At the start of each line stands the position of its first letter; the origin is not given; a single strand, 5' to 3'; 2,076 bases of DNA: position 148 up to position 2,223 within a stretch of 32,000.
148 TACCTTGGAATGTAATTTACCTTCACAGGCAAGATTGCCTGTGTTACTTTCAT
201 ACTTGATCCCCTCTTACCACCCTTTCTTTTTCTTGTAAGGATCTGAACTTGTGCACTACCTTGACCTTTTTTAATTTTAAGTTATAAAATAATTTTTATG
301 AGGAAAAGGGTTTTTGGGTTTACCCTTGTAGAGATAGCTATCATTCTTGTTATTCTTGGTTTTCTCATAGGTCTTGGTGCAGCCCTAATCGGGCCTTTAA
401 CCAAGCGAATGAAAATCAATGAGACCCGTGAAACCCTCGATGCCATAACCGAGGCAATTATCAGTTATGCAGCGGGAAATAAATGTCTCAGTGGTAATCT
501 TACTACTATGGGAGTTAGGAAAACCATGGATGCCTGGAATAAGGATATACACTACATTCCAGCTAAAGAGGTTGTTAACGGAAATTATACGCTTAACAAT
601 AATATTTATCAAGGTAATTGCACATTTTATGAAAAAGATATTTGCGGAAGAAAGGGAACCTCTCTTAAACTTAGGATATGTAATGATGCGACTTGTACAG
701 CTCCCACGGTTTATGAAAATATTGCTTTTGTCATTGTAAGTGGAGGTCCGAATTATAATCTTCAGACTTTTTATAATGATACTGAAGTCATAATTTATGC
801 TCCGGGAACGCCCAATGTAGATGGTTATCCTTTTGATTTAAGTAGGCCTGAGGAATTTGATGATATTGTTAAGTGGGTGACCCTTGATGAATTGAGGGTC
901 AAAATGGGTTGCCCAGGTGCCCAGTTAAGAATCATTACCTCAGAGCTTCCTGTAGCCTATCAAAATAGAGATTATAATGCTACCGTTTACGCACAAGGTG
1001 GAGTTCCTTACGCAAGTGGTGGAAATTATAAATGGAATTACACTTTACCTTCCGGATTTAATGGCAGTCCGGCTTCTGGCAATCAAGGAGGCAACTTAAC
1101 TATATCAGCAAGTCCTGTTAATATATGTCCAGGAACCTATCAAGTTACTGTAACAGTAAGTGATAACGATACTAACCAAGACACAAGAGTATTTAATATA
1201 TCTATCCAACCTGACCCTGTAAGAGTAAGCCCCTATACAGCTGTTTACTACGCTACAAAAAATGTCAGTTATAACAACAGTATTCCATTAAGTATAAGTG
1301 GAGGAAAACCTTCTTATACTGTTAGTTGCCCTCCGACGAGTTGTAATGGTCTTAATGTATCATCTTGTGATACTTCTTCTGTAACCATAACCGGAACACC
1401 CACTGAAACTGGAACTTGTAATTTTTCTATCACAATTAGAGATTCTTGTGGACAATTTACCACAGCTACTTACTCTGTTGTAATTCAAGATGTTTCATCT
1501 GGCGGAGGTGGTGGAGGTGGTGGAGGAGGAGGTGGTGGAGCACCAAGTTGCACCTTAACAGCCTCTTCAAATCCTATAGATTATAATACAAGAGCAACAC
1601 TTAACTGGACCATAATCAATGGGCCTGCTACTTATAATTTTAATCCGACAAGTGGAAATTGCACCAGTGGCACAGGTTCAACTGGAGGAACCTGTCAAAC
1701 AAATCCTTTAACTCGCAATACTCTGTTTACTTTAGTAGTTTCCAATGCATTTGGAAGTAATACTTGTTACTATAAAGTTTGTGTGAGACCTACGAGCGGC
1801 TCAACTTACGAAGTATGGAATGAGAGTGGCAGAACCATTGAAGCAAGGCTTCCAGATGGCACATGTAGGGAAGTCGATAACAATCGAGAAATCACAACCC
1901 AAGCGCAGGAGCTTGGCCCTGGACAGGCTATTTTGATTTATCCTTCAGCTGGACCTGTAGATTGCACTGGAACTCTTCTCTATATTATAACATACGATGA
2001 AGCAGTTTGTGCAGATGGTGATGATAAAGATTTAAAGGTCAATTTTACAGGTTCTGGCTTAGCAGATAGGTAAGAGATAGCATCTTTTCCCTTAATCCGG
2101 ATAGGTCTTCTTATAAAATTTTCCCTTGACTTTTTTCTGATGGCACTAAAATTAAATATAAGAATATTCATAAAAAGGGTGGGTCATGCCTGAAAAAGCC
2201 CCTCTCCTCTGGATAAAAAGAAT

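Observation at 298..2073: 591-aa modular type IV pilin: pilin domain + two Ig-like domains + Gly13 tether + Cys-rich C-terminal module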

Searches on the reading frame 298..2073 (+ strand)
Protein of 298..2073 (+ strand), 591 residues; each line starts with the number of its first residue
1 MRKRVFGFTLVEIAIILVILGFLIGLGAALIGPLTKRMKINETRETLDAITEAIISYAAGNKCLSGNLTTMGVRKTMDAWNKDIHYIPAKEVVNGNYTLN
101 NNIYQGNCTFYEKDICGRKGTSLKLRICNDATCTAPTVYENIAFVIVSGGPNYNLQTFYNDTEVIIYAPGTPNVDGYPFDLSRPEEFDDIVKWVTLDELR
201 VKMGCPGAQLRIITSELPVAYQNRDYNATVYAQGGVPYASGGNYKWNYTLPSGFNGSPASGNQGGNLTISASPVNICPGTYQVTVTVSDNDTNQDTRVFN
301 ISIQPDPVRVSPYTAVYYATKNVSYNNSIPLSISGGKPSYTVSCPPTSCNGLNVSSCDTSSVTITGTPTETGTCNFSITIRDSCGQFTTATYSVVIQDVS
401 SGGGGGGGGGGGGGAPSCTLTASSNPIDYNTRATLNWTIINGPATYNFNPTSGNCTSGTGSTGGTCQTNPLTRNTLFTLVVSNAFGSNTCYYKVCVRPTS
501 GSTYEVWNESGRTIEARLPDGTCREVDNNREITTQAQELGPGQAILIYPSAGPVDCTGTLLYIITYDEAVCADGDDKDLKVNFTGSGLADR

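Call 3: search_protein_families(library=pfam, proteins=[window:298-2073:+], max_evalue=1)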
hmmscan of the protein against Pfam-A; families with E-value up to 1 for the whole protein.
window:298-2073:+ (591 aa): 13 families
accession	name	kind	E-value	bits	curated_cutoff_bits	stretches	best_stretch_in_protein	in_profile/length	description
PF05345.18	He_PIG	-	3.4e-07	31.1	24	2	215-303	8-95/96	Putative Ig domain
PF22352.2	K319L-like_PKD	-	2e-05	25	27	1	243-301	30-82/84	K319L-like, PKD domain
PF07963.17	N_methyl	-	0.003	17.5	21.2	1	2-26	1-25/27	Prokaryotic N-terminal methylation motif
PF19077.6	Big_13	-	0.017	16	27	1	258-301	55-98/102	Bacterial Ig-like domain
PF07495.19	Y_Y_Y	-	0.019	15.3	26.6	1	270-303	29-64/65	Y_Y_Y domain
PF00801.26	PKD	-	0.062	13.8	23.5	1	238-298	25-76/80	PKD domain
PF15780.11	ASH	-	0.14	12.8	27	1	338-384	49-92/98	Abnormal spindle-like microcephaly-assoc'd, ASPM-SPD-2-Hydin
PF15418.12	DUF4625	-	0.17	12.6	27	1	272-303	99-130/131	Domain of unknown function (DUF4625)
PF18911.6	PKD_4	-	0.2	12.2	27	1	278-300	59-82/85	PKD domain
PF17963.7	Big_9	-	0.32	12.3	23.6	1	354-394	48-88/89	Bacterial Ig domain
PF17892.7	Cadherin_5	-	0.5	10.7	26.5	0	360-396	61-97/98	Cadherin-like domain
PF00019.25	TGF_beta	-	0.71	11.1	27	0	434-508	13-82/104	Transforming growth factor beta like domain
PF16403.11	Bact_surface_Ig-like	-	0.93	10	27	0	278-297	46-65/71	Bacterial surface protein, Ig-like domain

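Call 4: search_protein_families(library=ncbifam, proteins=[window:298-2073:+], max_evalue=1)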
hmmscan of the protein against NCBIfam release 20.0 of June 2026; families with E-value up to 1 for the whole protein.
window:298-2073:+ (591 aa): 4 families
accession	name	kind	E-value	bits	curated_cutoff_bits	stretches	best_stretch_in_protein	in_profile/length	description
TIGR01710.1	typeII_sec_gspG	equivalog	0.00016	21.7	88.85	1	7-58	2-53/134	type II secretion system major pseudopilin GspG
NF012211.1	tand_rpt_95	domain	0.00019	21.3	90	1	355-400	44-88/98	tandem-95 repeat protein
TIGR01708.2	typeII_sec_gspH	equivalog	0.012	15.6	80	1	7-58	3-54/169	type II secretion system minor pseudopilin GspH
NF038115.1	SVAGG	subfamily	0.014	14.4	150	1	241-413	242-390/407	SVAGG family GlyGly-CTERM protein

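Call 6: find_homologous_proteins(query=window:298-2070:+, max_evalue=0.001)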
Query window:298-2070:+ (591 aa): 59 proteins with E <= 0.001 among 8000 candidates.
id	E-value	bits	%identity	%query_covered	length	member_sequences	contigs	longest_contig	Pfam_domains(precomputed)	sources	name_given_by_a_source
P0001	1.7e-184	632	54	100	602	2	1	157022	PF05345.19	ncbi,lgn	ncbi:MAG: Ig domain-containing protein [Caldimicrobium sp.]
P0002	9.6e-151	521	51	100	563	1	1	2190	PF05345.19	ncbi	-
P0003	1.7e-137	477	47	98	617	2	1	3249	-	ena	-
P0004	7.6e-137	475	47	96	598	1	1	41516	-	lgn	-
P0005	1.2e-136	474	45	99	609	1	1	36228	-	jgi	-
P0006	4.5e-135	469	46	98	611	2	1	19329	-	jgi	-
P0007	1.2e-134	468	46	98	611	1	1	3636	PF07495.20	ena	-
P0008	5.7e-134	466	51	67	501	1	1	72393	PF27332.1,PF05345.19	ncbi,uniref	ncbi:putative Ig domain-containing protein [Sulfurihydrogenibium azorense]|uniref:putative Ig domain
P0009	1.2e-132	461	46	98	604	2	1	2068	-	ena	-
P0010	5.3e-130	453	45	99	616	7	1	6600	-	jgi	-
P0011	2.8e-126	440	46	93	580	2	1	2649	-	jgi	jgi:hypothetical protein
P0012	1.5e-108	382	42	97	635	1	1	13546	PF07963.18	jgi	jgi:prepilin-type N-terminal cleavage/methylation domain-containing protein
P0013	1.1e-103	366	47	66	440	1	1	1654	-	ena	-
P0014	5.1e-97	344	46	78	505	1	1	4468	-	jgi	jgi:hypothetical protein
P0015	3.7e-96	341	56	55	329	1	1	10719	PF05345.19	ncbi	-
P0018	9.2e-83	297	32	68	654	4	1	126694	PF05345.19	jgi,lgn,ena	-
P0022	6.5e-77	277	47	55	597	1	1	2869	PF18483.9,PF05345.19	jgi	jgi:type II secretory pathway pseudopilin PulG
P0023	9.2e-76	273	48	51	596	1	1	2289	PF18483.9,PF05345.19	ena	-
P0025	1.3e-75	273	46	55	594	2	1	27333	PF18483.9,PF05345.19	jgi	jgi:type II secretory pathway pseudopilin PulG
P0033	2.3e-62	229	45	48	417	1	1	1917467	-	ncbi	-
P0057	6.9e-22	95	32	46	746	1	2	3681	PF18483.9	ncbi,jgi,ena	-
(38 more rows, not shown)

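Call 19: find_encoding_contigs(protein=P0001, flank=10000, max_places=2)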
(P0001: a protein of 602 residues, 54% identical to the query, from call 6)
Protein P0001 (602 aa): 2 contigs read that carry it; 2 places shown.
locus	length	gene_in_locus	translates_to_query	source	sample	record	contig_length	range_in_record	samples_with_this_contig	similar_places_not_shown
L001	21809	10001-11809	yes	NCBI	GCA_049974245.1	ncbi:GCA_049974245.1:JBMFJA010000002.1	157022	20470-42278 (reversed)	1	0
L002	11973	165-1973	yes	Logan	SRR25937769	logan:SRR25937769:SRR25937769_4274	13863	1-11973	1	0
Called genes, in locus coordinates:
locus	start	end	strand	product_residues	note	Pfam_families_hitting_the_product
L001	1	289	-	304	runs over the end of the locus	PF00698:Acyl_transf_1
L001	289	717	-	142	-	PF01597:GCV_H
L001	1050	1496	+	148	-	PF07963:N_methyl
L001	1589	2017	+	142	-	PF07963:N_methyl (weak)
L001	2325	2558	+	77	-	PF00550:PP-binding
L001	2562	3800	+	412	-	PF00109:ketoacyl-synt, PF02801:Ketoacyl-synt_C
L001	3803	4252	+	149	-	PF02502:LacAB_rpiB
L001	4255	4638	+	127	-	PF01648:ACPS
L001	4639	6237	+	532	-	PF03853:YjeF_N, PF01256:Carb_kinase, PF08543:Phos_pyr_kin (weak)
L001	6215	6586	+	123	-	PF07238:PilZ (weak)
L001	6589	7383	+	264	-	PF06750:A24_N_bact, PF01478:Peptidase_A24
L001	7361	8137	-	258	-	PF03372:Exo_endo_phos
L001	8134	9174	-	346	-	PF00924:MS_channel_2nd, PF21082:MS_channel_3rd (weak)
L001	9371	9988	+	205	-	PF07963:N_methyl (weak)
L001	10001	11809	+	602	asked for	PF05345:He_PIG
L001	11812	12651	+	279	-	PF01637:ATPase_2 (weak), PF13191:AAA_16 (weak), PF13245:AAA_19 (weak), PF09848:SLFN-g3_helicase (weak), PF13173:AAA_14 (faint), PF13401:AAA_22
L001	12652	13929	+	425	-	-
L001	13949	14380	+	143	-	-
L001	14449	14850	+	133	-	-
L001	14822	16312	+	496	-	PF16344:FecR_C (faint), PF00263:Secretin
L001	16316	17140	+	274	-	PF13424:TPR_12 (faint), PF00515:TPR_1 (faint), PF07719:TPR_2 (faint), PF13181:TPR_8 (faint)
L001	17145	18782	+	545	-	PF05157:MshEN, PF00437:T2SSE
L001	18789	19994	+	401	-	PF28597:T2SSF_N (weak), PF00482:T2SSF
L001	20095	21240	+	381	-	PF00512:HisKA, PF02518:HATPase_c, PF14501:HATPase_c_5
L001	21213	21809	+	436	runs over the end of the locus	PF00072:Response_reg, PF00158:Sigma54_activat, PF13191:AAA_16 (weak), PF14532:Sigma54_activ_2, PF00004:AAA (weak), PF07728:AAA_5, PF25601:AAA_lid_14, PF02954:HTH_8, +2 more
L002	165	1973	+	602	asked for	PF05345:He_PIG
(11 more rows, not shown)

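Call 20: find_encoding_contigs(protein=P0008, flank=10000, max_places=2)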
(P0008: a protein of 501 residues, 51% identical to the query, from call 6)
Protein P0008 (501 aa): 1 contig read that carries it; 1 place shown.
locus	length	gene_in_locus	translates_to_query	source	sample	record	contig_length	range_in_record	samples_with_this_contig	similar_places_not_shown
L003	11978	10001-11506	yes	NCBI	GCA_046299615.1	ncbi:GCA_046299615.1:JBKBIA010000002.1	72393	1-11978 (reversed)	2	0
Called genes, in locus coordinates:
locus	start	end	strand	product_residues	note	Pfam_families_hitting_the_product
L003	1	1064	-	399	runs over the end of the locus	PF00764:Arginosuc_synth, PF20979:Arginosuc_syn_C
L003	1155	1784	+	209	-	PF01596:Methyltransf_3, PF13847:Methyltransf_31 (faint), PF13578:Methyltransf_24, PF13649:Methyltransf_25 (weak)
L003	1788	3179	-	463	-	PF23616:Ig_GEX2_N (faint)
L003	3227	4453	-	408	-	PF00482:T2SSF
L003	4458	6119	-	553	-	PF05157:MshEN, PF00437:T2SSE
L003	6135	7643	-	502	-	PF07660:STN (weak), PF00263:Secretin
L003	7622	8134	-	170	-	-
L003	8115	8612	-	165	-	-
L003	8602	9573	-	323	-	-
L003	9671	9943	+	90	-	-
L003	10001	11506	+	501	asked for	PF05345:He_PIG (faint), PF27332:TP_0781 (faint)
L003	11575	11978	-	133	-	PF08011:PDDEXK_9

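Call 22: find_encoding_contigs(protein=P0015, flank=10000, max_places=2)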
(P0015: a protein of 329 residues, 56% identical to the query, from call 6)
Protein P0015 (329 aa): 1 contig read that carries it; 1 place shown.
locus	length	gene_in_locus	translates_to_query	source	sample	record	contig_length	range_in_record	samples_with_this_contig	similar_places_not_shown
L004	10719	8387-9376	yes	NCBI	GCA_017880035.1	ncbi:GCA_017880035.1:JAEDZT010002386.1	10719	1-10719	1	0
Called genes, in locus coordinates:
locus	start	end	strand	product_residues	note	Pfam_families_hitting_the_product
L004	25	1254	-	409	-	PF00482:T2SSF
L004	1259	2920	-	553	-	PF05157:MshEN, PF00437:T2SSE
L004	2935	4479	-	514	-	PF07660:STN (weak), PF00263:Secretin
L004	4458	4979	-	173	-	PF23862:CdsD_C (weak)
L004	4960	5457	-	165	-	-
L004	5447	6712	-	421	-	-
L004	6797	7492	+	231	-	PF07963:N_methyl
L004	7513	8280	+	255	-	PF07963:N_methyl (weak)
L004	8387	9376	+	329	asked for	PF05345:He_PIG (weak)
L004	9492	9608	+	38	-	-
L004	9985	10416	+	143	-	PF01850:PIN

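Call 23: find_encoding_contigs(protein=P0004, flank=10000, max_places=2)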
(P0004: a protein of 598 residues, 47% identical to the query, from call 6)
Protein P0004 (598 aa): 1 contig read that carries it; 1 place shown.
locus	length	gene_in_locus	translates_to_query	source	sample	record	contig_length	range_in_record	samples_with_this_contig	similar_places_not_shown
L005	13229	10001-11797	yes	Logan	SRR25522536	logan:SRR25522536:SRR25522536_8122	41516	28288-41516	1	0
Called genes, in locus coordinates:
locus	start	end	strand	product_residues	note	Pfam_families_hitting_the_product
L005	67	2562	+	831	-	PF04760:IF2_N, PF00009:GTP_EFTU, PF00025:Arf (faint), PF01926:MMR_HSR1, PF22042:EF-G_D2, PF11987:IF-2, PF03144:GTP_EFTU_D2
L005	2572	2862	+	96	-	PF04456:DUF503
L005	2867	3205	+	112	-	PF02033:RBFA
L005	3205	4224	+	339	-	PF01368:DHH, PF02272:DHHA1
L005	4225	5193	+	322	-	PF01509:TruB_N, PF16198:TruB_C_2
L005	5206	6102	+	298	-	PF03706:LPG_synthase_TM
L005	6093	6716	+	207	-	PF01914:MarC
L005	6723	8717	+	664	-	PF00999:Na_H_Exchanger, PF02254:TrkA_N, PF02080:TrkA_C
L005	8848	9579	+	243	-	PF26618:DUF8196 (weak)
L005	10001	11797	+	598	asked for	-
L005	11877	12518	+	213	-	PF07963:N_methyl (weak)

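Call 35: search_solved_structures(query=A1, max_evalue=1)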
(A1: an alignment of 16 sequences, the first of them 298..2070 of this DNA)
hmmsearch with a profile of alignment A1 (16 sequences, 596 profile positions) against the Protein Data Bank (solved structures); distinct sequences matched with E-value up to 1: 28.
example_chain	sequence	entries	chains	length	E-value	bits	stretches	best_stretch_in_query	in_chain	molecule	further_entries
9egp_A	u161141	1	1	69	0.0029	19.3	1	3-40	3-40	Geopilin domain 1 protein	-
5kua_A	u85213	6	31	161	0.0052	18.5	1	11-105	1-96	pilin | Neisseria meningitidis PilE variant SB-GATDH | Neisseria meningitidis PilE, SB-DATDH variant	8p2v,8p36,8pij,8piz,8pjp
4m03_A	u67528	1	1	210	0.0056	18.4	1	227-389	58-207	Serine-rich adhesin for platelets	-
5lxk_A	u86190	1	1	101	0.0057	18.4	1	219-295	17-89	Decoration protein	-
7tgg_A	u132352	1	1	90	0.01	17.5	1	3-32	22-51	Geopilin domain 1 protein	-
6xxe_A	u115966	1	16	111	0.01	17.5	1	11-52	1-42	Uncharacterized protein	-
8qqj_J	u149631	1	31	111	0.011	17.5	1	11-53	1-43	Type IV narrow pilus major component PilA5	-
7sz8_A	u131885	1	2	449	0.014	17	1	208-320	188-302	Cadherin EGF LAG seven-pass G-type receptor 1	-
8zvi_a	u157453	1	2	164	0.015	17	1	219-295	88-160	Decoration protein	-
9lab_B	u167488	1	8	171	0.027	16.1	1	5-27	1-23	MSHA major pilin subunit MshA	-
2hi2_A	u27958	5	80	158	0.042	15.5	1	11-78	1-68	Fimbrial protein | PilA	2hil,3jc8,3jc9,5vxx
1ay2_A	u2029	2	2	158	0.066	14.8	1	11-77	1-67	TYPE 4 PILIN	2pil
8p3b_A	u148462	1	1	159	0.068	14.8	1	11-88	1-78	Fimbrial protein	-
9laa_A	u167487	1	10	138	0.082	14.5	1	4-28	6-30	Type IV pilin protein PilA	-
7rk2_C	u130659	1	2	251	0.14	13.8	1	396-488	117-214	scFv 2D9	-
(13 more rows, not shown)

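Call 38: find_encoding_contigs(protein=P0018, flank=10000, max_places=1)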
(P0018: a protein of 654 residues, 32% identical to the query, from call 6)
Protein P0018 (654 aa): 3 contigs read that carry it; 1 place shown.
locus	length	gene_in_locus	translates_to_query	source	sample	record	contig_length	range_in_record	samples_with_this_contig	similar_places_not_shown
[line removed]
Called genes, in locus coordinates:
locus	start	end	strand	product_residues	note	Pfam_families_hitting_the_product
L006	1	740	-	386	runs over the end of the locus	PF02771:Acyl-CoA_dh_N, PF02770:Acyl-CoA_dh_M, PF00441:Acyl-CoA_dh_1, PF22924:ACOX_C_alpha1 (weak), PF08028:Acyl-CoA_dh_2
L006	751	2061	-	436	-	PF19290:PmbA_TldD_2nd, PF19289:PmbA_TldD_3rd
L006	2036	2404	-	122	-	PF01242:PTPS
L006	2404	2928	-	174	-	PF00156:Pribosyltran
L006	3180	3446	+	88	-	PF00166:Cpn10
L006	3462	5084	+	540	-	PF00118:Cpn60_TCP1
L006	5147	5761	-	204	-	PF01135:PCMT, PF00398:RrnaAD, PF13847:Methyltransf_31, PF13649:Methyltransf_25 (weak)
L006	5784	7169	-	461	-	PF00890:FAD_binding_2 (faint), PF01134:GIDA (faint), PF01266:DAO (faint), PF03486:HI0933_like (faint), PF07992:Pyr_redox_2, PF21688:FAD-depend_C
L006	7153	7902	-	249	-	PF01975:SurE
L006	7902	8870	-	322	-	PF00348:polyprenyl_synt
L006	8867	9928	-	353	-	PF01008:IF-2B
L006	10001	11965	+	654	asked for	PF05345:He_PIG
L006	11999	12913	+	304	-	PF07719:TPR_2 (faint), PF13174:TPR_6 (faint), PF13371:TPR_9 (faint), PF13428:TPR_14 (faint), PF23914:TPR_CcmH_CycH (weak), PF13424:TPR_12 (weak), PF13432:TPR_16 (weak), PF14559:TPR_19 (weak), +6 more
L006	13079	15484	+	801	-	PF19864:Radical_SAM_N2, PF04055:Radical_SAM, PF10105:DUF2344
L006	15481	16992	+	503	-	PF10150:RNase_E_G, PF20833:RNase_E_G_Thio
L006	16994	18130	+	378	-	PF12838:Fer4_7 (weak), PF13183:Fer4_8, PF13534:Fer4_17, PF02754:CCG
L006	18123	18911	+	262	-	PF03692:CxxCxxCC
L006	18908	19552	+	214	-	PF00923:TAL_FSA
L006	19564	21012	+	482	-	PF00089:Trypsin, PF13365:Trypsin_2, PF04495:GRASP55_65 (faint), PF00595:PDZ, PF13180:PDZ_2, PF17820:PDZ_6, PF19805:DUF6288 (faint), PF13180:PDZ_2 (weak)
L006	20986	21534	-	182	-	-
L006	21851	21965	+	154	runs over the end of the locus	PF06835:LptC (faint)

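Call 39: find_encoding_contigs(protein=P0033, flank=10000, max_places=1)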
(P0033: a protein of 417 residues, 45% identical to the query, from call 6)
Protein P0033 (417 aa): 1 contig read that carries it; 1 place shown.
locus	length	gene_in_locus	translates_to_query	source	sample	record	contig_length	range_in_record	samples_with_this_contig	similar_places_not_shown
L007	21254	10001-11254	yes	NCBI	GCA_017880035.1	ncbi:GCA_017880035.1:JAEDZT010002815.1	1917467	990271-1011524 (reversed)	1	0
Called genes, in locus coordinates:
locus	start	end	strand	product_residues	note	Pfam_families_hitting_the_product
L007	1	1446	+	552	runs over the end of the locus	-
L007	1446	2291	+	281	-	PF00288:GHMP_kinases_N, PF08544:GHMP_kinases_C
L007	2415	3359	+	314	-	PF13793:Pribosyltran_N, PF00156:Pribosyltran, PF14572:Pribosyl_synth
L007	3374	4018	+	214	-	PF01386:Ribosomal_L25p, PF14693:Ribosomal_TL5_C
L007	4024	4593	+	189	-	PF01195:Pept_tRNA_hydro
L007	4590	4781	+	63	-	-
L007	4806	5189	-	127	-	PF00872:Transposase_mut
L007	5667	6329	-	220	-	PF01471:PG_binding_1, PF08823:PG_binding_2 (faint)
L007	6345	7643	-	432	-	PF03446:NAD_binding_2, PF03721:UDPG_MGDP_dh_N, PF00984:UDPG_MGDP_dh, PF03720:UDPG_MGDP_dh_C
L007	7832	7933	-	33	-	PF10047:DUF2281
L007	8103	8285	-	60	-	-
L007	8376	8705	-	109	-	PF01909:NTP_transf_2, PF18765:Polbeta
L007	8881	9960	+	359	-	PF00953:Glycos_transf_4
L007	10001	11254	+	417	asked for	-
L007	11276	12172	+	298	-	PF25063:ARM_TT21_C (faint), PF13424:TPR_12 (faint), PF13371:TPR_9 (faint), PF00515:TPR_1 (faint), PF07719:TPR_2 (faint), PF23914:TPR_CcmH_CycH (weak), PF13432:TPR_16, PF13431:TPR_17 (weak), +7 more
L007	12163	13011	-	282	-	PF01256:Carb_kinase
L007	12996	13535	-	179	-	PF11823:Se_S_carrier, PF26554:DUF8182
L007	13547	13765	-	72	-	PF01206:TusA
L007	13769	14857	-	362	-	PF04143:Sulf_transp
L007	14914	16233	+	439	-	PF07889:DUF1664 (faint), PF01519:DUF16 (faint), PF02346:Vac_Fusion (faint)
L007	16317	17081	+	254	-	PF01416:PseudoU_synth_1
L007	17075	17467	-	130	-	PF01258:zf-dskA_traR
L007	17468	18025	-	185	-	PF01765:RRF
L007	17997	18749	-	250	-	PF00696:AA_kinase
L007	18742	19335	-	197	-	PF00889:EF_TS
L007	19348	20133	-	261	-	PF00318:Ribosomal_S2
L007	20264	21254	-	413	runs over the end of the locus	PF13185:GAF_2, PF01590:GAF (weak), PF00990:GGDEF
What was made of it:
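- L006 and L007, for example, have only a TPR gene next door (calls 38, 39). Some relatives are the only pilin gene in their neighbourhood (L006, L007: calls 38, 39).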
